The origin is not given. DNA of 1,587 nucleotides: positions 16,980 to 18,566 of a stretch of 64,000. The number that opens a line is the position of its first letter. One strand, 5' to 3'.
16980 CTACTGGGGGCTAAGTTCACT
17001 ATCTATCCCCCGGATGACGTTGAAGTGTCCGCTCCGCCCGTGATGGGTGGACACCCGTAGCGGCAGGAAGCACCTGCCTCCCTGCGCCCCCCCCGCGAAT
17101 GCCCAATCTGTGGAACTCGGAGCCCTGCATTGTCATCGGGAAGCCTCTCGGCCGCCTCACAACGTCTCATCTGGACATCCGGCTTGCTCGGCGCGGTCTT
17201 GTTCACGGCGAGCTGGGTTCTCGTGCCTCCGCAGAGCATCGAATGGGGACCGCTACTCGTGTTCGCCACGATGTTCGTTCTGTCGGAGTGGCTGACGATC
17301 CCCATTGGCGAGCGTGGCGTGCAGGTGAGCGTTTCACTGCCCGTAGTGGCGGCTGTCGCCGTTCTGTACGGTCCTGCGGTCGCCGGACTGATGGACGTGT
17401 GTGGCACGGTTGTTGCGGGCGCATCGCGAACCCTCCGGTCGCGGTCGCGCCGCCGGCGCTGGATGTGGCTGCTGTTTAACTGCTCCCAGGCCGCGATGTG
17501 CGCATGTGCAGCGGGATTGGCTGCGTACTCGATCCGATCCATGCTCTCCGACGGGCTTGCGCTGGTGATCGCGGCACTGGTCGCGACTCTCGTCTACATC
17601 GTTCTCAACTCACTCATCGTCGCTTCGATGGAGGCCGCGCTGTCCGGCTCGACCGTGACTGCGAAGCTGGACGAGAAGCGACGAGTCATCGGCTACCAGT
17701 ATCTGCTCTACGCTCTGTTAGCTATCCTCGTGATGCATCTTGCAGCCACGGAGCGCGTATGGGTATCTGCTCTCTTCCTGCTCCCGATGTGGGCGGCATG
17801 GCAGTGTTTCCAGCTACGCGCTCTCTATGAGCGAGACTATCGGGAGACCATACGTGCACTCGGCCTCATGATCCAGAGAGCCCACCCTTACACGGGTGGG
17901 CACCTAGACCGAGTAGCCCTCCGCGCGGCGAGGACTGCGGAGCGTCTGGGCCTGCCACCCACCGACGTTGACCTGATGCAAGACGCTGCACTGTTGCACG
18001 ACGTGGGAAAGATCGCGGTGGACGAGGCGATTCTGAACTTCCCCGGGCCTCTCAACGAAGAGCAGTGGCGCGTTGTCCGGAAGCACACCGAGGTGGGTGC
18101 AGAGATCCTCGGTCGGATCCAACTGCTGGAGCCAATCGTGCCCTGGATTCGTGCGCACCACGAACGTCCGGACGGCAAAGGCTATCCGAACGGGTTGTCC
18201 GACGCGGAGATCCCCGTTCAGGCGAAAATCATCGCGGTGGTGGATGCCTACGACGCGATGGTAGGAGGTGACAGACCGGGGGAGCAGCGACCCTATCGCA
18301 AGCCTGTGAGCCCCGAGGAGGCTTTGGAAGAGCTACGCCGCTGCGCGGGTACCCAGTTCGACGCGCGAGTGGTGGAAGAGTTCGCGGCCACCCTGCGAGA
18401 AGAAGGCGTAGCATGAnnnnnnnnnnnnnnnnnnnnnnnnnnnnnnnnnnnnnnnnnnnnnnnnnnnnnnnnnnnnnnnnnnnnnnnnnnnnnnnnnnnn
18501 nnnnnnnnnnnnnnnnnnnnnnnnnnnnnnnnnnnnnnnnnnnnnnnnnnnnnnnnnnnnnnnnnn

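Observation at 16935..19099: Active membrane HD-GYP phosphodiesterase plus a catalytically degenerate HD-GYP paralogue embedded between two GT-C glycosyltransferase genes, preceded by a 41-aa TM micro-ORF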

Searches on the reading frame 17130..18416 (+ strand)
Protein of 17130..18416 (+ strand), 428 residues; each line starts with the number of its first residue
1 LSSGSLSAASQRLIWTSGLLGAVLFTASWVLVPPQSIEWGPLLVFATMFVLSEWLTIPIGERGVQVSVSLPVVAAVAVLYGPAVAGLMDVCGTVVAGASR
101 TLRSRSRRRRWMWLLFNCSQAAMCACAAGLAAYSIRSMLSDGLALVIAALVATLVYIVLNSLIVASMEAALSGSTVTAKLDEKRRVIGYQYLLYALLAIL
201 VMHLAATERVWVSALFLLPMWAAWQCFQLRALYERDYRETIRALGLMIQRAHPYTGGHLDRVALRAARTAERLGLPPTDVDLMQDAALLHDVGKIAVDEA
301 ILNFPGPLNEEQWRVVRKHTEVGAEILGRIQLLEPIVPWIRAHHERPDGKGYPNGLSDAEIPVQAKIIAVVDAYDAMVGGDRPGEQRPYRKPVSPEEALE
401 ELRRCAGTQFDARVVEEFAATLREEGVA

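Call 3: search_protein_families(library=pfam, proteins=[window:17130-18416:+], max_evalue=0.1)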
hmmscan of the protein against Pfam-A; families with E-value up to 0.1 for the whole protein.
window:17130-18416:+ (428 aa): 4 families
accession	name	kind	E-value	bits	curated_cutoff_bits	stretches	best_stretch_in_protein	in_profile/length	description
PF13487.12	HD_5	-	4e-29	102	27.2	1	248-414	7-170/170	HD domain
PF01966.28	HD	-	2.7e-19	70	22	1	257-377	3-116/116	HD domain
PF07155.17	ECF-ribofla_trS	-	9.4e-05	22.9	26.7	1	44-166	13-131/172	ECF-type riboflavin transporter, S component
PF20972.2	MASE9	-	0.00052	20.4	24.3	1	43-194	19-167/203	MASE9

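Call 5: search_solved_structures(query=window:17130-18416:+, show_alignments=3, max_evalue=0.001)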
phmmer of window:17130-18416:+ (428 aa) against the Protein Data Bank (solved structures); distinct sequences matched with E-value up to 0.001: 5.
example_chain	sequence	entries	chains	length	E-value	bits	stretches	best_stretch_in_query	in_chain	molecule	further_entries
5z7c_A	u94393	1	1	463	2.1e-30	109.2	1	240-421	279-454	3'3'-cGAMP-specific phosphodiesterase 3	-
4mcw_A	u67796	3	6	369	1.8e-25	93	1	235-418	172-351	Metal dependent phosphohydrolase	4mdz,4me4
4r8z_A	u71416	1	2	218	7e-23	84.4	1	266-421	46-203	Cyclic di-GMP phosphodiesterase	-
9rbz_A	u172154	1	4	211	1.6e-20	76.7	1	238-422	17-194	HD domain/sensory box protein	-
9rc0_A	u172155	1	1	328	5.6e-20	74.9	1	237-422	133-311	HD domain/sensory box protein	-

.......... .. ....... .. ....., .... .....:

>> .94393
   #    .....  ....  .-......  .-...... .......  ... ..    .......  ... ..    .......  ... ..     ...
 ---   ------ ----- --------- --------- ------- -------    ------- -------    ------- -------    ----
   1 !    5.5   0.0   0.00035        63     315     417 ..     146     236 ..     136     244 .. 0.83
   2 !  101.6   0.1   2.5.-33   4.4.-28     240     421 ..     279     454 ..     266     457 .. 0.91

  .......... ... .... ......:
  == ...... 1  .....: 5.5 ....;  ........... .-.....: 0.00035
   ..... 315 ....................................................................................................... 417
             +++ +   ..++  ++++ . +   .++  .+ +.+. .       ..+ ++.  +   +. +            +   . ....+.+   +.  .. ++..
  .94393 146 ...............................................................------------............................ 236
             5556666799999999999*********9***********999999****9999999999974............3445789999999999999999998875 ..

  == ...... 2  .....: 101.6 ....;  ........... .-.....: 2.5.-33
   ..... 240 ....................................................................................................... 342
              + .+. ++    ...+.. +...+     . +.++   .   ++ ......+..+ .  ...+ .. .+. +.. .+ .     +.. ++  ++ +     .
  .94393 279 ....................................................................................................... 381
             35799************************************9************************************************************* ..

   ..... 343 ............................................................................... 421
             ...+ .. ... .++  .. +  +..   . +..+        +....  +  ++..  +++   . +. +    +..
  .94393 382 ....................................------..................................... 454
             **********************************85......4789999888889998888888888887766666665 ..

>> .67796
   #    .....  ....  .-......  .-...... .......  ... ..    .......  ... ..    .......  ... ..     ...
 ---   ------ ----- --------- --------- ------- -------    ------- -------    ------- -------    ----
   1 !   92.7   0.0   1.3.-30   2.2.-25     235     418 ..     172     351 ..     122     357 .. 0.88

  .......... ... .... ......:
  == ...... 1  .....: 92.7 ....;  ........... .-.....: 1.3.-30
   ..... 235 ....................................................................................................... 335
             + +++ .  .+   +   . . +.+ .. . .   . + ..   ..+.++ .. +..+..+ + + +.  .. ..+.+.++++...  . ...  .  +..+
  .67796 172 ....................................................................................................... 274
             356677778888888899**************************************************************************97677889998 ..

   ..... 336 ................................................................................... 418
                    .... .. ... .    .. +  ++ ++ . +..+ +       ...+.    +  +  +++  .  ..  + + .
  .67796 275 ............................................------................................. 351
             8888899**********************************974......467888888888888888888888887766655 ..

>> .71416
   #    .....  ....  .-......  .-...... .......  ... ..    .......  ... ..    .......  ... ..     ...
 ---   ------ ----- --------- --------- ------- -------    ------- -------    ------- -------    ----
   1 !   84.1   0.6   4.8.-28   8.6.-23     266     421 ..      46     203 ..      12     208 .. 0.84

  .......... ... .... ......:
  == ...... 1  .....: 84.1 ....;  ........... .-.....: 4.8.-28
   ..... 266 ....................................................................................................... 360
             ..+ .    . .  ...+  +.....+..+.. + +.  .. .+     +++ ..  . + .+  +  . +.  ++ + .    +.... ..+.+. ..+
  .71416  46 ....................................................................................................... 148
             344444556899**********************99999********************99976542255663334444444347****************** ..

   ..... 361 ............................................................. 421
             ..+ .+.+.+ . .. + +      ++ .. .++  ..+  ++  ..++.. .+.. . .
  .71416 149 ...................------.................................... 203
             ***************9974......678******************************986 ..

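Call 33: search_protein_families(library=ncbifam, proteins=[window:17130-18416:+], max_evalue=0.01)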
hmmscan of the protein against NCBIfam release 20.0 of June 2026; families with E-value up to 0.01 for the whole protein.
window:17130-18416:+ (428 aa): 6 families
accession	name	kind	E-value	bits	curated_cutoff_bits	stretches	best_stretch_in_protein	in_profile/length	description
NF053512.1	nitric_RR_NosR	exception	1.7e-34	119.6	400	1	234-424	171-356/422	response regulator c-di-GMP phosphodiesterase, NosR family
TIGR00277.1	HDIG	domain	3.4e-10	39.7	27.6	1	258-345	8-83/84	HDIG domain-containing metalloprotein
TIGR02621.3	cas3_GSU0051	exception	1.9e-05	23.7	400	1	258-294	674-710/854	type I-G CRISPR-associated helicase/endonuclease Cas3g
TIGR03319.1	RNase_Y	equivalog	0.0048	15.4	454.35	1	262-346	337-403/514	ribonuclease Y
NF010182.0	PRK13661.1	equivalog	0.0084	15.9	99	0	46-98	18-70/183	ECF-type riboflavin transporter substrate-binding protein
TIGR01596.1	cas3_HD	equivalog_domain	0.0099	15.9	43.45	0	258-297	4-47/178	CRISPR-associated endonuclease Cas3''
